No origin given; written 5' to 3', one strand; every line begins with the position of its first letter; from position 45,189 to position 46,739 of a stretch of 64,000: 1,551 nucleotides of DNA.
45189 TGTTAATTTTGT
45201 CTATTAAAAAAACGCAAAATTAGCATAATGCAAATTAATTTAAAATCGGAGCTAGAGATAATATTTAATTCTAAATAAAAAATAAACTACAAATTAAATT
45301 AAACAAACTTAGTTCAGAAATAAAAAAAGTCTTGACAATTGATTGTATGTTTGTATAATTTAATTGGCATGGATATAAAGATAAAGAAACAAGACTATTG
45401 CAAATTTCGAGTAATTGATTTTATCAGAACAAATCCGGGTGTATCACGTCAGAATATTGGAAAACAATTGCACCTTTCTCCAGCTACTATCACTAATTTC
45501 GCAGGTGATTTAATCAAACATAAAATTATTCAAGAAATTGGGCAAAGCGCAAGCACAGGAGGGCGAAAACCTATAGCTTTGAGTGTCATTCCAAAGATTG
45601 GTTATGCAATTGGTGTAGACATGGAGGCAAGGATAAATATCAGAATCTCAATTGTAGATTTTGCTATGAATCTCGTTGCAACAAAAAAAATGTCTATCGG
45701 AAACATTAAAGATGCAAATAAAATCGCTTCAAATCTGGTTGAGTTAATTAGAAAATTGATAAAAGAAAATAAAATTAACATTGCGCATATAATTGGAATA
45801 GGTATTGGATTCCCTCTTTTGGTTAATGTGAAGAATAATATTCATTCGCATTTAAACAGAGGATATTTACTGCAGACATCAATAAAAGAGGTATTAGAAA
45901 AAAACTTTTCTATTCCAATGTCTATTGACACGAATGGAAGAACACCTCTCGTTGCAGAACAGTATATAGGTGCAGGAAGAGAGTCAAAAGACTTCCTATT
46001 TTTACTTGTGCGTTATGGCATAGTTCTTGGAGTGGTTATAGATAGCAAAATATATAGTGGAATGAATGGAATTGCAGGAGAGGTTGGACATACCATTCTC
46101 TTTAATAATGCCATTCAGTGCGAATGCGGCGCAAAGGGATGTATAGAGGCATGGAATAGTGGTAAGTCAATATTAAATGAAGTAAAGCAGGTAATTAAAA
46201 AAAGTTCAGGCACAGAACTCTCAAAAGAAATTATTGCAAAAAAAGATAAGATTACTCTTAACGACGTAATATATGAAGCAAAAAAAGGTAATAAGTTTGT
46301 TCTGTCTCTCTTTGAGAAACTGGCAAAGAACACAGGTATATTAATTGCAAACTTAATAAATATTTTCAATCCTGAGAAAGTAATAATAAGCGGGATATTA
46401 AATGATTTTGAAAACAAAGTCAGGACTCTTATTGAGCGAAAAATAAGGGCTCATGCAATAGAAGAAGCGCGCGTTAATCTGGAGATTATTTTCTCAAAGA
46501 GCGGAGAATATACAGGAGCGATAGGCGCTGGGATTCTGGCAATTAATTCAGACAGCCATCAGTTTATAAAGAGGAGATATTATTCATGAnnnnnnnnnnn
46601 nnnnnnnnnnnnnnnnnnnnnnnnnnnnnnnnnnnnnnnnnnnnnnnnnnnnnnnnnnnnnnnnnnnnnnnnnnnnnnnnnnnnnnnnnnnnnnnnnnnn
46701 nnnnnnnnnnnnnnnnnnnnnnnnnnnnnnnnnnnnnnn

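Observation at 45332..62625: Kinase-less, transketolase-dependent catabolic island resembling the sulfo-TK sulfoquinovose pathway, with non-canonical entry enzymes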

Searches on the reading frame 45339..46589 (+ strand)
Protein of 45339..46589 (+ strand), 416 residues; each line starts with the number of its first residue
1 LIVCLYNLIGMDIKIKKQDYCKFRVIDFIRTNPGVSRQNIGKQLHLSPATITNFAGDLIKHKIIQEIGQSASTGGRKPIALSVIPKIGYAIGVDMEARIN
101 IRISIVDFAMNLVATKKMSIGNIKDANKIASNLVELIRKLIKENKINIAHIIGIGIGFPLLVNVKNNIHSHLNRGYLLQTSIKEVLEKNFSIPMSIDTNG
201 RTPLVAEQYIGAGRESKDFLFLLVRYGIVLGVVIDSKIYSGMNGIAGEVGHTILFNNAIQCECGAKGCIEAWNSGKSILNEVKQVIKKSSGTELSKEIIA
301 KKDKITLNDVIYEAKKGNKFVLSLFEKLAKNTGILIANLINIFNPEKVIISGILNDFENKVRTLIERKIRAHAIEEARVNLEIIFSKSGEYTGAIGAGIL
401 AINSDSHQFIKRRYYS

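Call 3: search_protein_families(library=pfam, proteins=[window:45339-46589:+])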
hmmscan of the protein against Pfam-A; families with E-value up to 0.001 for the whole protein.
window:45339-46589:+ (416 aa): 1 family
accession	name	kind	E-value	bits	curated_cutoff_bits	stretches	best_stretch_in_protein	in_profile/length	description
PF00480.26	ROK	-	1e-48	166.8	22.9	1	99-402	9-292/294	ROK family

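Call 6: search_protein_families(library=ncbifam, proteins=[window:45339-46589:+])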
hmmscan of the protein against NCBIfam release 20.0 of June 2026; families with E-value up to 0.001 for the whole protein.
window:45339-46589:+ (416 aa): 11 families
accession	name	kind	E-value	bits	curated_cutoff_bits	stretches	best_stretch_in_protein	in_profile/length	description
NF047937.1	TransRegNagC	equivalog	8.9e-57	193.1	650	1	24-390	18-373/399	DNA-binding transcriptional regulator NagC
NF049930.1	TransRegMlc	equivalog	1e-39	137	530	1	23-386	22-375/405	sugar metabolism global transcriptional regulator Mlc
TIGR00744.1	ROK_glcA_fam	subfamily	2.4e-38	132.2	260.35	1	92-403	2-310/318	ROK family glucokinase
NF007251.0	PRK09698.1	equivalog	2e-34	119.2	253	1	89-404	7-299/304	allose kinase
NF003461.0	PRK05082.1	subfamily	7.2e-20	71.5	283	1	103-353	15-242/291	N-acetylmannosamine kinase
NF009835.0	PRK13310.1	equivalog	5.6e-19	68.6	380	1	124-403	30-302/303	N-acetylglucosamine kinase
NF047821.1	NactlManKinNanK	equivalog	8.1e-19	68.2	450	1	103-363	15-255/288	N-acetylmannosamine kinase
NF007108.0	PRK09557.1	equivalog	6.5e-16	58.5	443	1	132-398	39-297/303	fructokinase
NF045551.1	GK_Pyrobac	equivalog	2.8e-12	46.5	500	1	216-404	110-283/294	ATP-dependent glucokinase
NF042998.1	bglucokin_BglK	equivalog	2.8e-10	39.9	550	1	102-358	14-248/291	beta-glucoside kinase BglK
NF009836.0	PRK13311.1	equivalog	4.8e-08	32.5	551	1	100-278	11-194/256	N-acetyl-D-glucosamine kinase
